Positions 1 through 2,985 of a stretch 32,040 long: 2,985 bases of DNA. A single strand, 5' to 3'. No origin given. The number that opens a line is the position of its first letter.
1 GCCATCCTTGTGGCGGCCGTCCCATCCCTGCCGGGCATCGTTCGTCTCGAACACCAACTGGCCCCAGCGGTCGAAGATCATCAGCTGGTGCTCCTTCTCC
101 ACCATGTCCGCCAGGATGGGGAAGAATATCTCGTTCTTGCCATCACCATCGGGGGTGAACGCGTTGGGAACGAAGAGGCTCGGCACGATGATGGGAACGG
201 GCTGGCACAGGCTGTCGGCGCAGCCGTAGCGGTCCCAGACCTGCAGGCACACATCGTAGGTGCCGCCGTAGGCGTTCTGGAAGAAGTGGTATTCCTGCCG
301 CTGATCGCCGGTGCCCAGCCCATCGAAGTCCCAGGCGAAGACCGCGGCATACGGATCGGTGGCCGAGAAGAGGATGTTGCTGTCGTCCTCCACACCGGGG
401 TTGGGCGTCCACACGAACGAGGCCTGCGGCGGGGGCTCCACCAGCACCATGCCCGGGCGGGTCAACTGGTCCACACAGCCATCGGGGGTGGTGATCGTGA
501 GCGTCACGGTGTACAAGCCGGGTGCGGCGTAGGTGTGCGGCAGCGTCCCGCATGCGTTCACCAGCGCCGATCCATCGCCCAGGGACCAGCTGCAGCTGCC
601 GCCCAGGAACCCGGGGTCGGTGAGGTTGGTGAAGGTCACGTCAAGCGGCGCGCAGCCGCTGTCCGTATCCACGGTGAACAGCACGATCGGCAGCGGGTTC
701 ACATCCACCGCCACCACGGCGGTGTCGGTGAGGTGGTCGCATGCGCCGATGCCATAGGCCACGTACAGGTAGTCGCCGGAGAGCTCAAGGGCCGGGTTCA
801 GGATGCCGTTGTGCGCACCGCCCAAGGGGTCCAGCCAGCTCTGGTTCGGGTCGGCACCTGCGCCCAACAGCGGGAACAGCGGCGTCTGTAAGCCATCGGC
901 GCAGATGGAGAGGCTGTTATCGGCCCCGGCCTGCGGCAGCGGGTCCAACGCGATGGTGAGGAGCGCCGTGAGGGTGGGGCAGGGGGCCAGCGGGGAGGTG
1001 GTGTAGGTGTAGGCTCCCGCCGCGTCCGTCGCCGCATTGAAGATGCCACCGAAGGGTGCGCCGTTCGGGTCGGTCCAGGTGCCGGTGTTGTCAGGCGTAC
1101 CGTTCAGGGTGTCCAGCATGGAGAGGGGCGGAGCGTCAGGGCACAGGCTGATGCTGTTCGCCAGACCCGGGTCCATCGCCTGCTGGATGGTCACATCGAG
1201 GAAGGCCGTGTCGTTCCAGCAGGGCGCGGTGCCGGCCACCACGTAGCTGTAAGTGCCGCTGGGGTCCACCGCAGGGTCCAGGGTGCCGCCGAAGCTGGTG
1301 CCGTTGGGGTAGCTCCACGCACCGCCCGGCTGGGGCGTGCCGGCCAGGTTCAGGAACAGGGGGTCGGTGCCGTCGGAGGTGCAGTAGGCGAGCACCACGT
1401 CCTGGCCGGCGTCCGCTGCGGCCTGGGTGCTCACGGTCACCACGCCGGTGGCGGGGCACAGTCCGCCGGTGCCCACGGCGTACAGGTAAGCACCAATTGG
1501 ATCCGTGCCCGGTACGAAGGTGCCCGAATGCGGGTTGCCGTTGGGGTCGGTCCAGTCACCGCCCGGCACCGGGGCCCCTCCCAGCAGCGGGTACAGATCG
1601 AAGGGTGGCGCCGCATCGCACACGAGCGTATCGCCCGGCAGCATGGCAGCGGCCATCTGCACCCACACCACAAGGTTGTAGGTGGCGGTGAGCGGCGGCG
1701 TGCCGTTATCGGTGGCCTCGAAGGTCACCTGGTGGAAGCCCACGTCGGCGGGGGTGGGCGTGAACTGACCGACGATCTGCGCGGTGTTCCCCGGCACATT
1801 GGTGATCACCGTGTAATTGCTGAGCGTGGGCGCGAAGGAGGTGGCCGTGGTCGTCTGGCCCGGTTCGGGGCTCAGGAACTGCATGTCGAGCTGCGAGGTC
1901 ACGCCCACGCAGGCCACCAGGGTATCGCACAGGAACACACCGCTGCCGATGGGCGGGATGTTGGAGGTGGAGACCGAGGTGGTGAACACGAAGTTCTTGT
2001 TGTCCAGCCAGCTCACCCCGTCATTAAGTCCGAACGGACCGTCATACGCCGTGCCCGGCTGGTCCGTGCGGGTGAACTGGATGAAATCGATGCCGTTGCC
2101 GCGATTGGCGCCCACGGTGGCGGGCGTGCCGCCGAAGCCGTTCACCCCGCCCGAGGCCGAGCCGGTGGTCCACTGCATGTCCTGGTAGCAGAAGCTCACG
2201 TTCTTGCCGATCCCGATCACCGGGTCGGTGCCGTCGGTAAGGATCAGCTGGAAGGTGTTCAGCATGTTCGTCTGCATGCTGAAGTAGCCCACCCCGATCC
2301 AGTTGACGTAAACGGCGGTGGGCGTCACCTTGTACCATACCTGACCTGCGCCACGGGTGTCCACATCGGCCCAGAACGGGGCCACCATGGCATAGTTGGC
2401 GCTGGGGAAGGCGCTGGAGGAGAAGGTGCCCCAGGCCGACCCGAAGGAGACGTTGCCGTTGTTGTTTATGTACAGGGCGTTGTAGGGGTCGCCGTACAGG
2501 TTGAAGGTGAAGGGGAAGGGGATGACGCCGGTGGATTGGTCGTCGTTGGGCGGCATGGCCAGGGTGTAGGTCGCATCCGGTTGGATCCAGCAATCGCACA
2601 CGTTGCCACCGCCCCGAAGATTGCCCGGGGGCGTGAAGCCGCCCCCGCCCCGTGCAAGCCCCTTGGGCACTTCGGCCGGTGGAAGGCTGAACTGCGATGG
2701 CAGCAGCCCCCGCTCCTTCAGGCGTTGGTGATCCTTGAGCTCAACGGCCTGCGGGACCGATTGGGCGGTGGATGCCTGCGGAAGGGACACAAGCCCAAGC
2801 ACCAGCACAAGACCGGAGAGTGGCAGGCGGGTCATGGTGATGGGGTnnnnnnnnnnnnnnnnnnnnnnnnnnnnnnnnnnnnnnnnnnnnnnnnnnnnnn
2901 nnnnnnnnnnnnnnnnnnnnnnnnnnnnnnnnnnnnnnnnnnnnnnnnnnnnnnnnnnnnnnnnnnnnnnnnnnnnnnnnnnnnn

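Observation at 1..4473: ECF sigma operon whose anti-sigma-like membrane protein ends in a T9SS type-B sorting domain, followed by a giant type-B adhesin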

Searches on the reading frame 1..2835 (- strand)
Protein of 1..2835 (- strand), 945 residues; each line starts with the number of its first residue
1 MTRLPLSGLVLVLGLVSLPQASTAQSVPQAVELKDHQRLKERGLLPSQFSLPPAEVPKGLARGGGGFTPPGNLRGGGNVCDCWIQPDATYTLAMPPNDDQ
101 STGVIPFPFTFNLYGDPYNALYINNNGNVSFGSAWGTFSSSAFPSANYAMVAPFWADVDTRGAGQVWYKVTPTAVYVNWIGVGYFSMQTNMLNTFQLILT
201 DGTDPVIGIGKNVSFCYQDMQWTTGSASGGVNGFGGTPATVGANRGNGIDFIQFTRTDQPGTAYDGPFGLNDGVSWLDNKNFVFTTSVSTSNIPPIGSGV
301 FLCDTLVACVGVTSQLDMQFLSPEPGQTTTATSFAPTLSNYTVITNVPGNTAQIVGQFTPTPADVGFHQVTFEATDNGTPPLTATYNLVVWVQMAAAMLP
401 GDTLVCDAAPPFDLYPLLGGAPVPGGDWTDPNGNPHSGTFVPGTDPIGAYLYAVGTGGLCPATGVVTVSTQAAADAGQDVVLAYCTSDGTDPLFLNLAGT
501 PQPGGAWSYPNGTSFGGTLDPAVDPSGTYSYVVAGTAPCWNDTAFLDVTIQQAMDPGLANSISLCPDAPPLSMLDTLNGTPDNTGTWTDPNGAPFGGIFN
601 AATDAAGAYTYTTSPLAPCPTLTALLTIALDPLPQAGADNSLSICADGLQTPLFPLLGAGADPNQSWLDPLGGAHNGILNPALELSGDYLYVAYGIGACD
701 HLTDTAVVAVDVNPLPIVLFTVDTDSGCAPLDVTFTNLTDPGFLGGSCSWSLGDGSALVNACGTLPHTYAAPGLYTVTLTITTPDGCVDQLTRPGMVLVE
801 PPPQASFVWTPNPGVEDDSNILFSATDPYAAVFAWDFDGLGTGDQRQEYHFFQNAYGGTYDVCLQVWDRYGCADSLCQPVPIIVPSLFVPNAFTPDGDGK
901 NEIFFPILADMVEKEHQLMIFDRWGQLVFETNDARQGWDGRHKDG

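Call 5: search_protein_families(library=pfam, proteins=[window:1-2835:-], max_evalue=0.1)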
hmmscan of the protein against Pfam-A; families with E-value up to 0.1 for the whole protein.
window:1-2835:- (945 aa): 4 families
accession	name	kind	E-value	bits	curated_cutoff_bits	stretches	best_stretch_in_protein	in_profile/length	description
PF06119.19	NIDO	-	8.3e-23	81.8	25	2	120-169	2-51/186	Nidogen-like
PF18911.6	PKD_4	-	3.8e-15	56.1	27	2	729-790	16-77/85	PKD domain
PF13585.12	CHU_C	-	1.1e-12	48.3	27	1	888-944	2-57/86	CHU_C Type IX secretion signal domain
PF00801.26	PKD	-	2.8e-08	34.1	23.5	1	731-789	15-73/80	PKD domain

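Call 6: search_protein_families(library=ncbifam, proteins=[window:1-2835:-], max_evalue=0.1)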
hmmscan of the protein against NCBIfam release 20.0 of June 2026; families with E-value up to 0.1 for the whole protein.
window:1-2835:- (945 aa): 2 families
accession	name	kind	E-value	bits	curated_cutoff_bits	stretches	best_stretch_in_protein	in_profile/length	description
TIGR04131.1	Bac_Flav_CTERM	domain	8.9e-11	41.8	35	1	889-943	3-56/85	T9SS type B sorting domain-containing protein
TIGR00864.1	PCC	subfamily_domain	0.003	13.9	1861.4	1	748-805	192-251/2700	polycystin cation channel protein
